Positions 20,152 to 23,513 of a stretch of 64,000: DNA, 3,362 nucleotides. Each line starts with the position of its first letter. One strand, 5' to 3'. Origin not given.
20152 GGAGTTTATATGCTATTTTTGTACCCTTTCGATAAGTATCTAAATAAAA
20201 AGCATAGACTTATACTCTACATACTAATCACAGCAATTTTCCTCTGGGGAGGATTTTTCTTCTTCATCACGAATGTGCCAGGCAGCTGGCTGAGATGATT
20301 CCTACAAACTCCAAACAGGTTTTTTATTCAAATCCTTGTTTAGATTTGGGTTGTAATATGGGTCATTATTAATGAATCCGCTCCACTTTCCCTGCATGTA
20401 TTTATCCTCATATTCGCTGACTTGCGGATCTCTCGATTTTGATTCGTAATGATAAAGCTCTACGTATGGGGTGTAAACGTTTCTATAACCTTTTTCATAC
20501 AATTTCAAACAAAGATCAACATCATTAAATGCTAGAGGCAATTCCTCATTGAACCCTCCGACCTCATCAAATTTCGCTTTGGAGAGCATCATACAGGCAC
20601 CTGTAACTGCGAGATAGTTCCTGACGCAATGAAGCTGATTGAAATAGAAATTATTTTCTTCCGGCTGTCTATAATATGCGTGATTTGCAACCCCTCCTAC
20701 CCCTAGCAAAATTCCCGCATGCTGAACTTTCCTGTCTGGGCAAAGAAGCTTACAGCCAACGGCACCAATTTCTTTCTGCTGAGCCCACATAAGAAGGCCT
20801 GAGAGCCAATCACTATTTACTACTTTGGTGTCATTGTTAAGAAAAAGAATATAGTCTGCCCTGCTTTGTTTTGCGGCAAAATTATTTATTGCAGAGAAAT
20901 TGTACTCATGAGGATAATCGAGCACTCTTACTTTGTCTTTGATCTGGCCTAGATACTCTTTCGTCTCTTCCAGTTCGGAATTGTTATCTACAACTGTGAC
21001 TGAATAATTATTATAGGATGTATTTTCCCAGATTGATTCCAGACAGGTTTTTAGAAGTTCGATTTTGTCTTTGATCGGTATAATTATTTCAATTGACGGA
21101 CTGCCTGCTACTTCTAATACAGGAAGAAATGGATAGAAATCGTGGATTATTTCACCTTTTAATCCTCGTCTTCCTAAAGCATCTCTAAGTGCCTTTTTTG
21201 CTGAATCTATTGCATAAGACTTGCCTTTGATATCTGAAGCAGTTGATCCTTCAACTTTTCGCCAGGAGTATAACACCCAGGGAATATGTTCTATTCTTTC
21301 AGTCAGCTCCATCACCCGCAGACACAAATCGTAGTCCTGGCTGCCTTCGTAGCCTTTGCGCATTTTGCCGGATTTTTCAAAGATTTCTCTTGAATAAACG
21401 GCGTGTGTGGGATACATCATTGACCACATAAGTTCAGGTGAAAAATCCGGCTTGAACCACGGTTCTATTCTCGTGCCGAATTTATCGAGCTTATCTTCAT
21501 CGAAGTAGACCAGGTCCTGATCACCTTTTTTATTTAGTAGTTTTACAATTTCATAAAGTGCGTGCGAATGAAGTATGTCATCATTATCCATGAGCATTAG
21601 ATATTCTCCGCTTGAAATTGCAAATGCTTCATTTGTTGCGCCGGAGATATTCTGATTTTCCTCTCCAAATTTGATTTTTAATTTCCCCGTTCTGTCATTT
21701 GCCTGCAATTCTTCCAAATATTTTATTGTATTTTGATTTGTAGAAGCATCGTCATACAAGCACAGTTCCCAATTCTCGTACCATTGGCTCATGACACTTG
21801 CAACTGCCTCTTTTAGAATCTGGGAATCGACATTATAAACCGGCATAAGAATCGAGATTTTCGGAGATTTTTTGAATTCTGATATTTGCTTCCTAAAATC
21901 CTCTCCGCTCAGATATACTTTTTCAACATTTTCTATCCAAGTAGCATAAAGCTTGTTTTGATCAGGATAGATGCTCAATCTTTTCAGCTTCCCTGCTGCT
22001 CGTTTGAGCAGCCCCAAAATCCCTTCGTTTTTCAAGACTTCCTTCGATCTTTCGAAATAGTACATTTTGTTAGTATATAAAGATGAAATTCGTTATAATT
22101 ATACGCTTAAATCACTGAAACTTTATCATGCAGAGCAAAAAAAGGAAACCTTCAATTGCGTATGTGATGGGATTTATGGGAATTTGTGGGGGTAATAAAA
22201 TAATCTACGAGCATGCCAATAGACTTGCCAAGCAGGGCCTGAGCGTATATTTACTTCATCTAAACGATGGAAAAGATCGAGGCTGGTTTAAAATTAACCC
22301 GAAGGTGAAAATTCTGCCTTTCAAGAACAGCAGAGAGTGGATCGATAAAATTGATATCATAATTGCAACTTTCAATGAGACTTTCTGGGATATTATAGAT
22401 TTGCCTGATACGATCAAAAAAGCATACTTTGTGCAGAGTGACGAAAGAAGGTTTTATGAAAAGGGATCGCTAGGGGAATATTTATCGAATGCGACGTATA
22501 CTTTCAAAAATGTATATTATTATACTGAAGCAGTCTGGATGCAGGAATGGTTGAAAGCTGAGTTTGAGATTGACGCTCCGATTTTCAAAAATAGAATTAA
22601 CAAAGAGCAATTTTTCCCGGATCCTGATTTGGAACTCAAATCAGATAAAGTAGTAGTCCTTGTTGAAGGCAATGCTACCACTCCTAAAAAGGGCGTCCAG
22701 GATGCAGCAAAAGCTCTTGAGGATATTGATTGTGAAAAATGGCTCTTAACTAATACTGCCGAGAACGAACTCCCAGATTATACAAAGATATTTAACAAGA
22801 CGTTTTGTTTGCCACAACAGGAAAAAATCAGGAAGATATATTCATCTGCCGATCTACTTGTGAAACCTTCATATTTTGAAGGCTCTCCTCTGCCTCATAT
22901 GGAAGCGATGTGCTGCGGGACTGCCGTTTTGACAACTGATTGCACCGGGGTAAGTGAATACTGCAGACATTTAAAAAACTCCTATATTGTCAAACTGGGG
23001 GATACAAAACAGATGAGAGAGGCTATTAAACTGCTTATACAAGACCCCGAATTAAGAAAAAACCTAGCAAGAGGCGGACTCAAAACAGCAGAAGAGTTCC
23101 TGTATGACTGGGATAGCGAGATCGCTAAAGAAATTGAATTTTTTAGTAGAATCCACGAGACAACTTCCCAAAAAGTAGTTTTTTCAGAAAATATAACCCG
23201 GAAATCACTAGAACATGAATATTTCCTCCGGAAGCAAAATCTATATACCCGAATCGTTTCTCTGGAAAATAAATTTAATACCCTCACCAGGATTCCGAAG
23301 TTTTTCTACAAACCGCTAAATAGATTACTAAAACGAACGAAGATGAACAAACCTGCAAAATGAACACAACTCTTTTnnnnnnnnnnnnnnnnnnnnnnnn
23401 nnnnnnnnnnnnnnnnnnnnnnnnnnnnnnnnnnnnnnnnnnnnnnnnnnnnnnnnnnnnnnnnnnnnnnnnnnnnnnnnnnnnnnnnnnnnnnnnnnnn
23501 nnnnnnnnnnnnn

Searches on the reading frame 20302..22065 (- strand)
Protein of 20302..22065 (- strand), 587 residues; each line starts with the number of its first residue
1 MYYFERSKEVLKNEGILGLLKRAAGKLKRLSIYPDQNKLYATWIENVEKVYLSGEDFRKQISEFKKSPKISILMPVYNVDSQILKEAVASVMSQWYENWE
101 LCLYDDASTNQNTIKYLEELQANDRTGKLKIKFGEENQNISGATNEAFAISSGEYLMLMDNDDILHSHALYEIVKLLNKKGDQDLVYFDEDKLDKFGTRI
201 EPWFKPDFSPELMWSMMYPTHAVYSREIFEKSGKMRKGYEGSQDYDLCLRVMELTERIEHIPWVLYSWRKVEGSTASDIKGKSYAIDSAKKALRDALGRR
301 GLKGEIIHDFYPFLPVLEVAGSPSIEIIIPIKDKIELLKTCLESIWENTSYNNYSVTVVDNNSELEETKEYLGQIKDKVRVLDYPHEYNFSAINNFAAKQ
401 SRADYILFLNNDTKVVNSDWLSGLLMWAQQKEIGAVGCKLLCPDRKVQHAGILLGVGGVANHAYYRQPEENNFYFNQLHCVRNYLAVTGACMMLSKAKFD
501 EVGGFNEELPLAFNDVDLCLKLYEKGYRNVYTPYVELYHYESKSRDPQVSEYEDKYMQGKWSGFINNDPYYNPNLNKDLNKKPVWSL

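Call 8: search_protein_families(library=pfam, proteins=[window:20302-22065:-], max_evalue=0.001)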
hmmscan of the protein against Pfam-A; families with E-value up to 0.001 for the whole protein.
window:20302-22065:- (587 aa): 5 families
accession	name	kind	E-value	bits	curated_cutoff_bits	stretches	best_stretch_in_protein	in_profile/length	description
PF00535.33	Glycos_transf_2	-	1.6e-41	142.5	23.3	2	71-231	1-166/168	Glycosyl transferase family 2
PF13641.12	Glyco_tranf_2_3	-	3.8e-19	70.1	27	2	323-544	1-216/230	Glycosyltransferase like family 2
PF10111.15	Glyco_tranf_2_2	-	3.7e-11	43.5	27.3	0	340-433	14-111/276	Glycosyltransferase like family 2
PF13632.12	Glyco_trans_2_3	-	2e-08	34.7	27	1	405-543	1-125/198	Glycosyl transferase family group 2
PF13712.12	Glyco_tranf_2_5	-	1.3e-07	32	27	1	391-553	42-200/210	Glycosyltransferase like family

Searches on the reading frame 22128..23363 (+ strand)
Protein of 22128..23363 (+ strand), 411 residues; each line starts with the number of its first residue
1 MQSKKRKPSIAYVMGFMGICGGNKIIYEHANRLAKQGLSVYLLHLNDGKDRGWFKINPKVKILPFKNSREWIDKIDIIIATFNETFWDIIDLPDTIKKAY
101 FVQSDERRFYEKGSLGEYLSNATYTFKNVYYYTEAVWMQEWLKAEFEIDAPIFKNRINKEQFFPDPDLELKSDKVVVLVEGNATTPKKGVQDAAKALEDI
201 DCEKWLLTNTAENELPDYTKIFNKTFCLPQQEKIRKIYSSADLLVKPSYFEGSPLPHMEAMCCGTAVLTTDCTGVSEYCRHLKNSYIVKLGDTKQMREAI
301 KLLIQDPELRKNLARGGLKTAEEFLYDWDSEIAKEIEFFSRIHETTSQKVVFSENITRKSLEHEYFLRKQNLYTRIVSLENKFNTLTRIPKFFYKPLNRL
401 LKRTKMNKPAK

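Call 8: search_protein_families(library=pfam, proteins=[window:22128-23363:+], max_evalue=0.001)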
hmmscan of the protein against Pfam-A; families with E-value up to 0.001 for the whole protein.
window:22128-23363:+ (411 aa): 4 families
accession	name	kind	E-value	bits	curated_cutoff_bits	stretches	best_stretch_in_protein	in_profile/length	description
PF00534.26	Glycos_transf_1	-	1.3e-20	74.1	26.4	1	223-317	73-169/172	Glycosyl transferases group 1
PF13692.12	Glyco_trans_1_4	-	3.2e-18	66.8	27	1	176-306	3-142/142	Glycosyl transferases group 1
PF13524.12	Glyco_trans_1_2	-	2.1e-05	24.9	25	1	232-323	38-132/144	Glycosyl transferase-like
PF20706.3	GT4-conflict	-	0.00012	21.7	26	1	230-315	271-366/385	Family 4 Glycosyltransferase in conflict systems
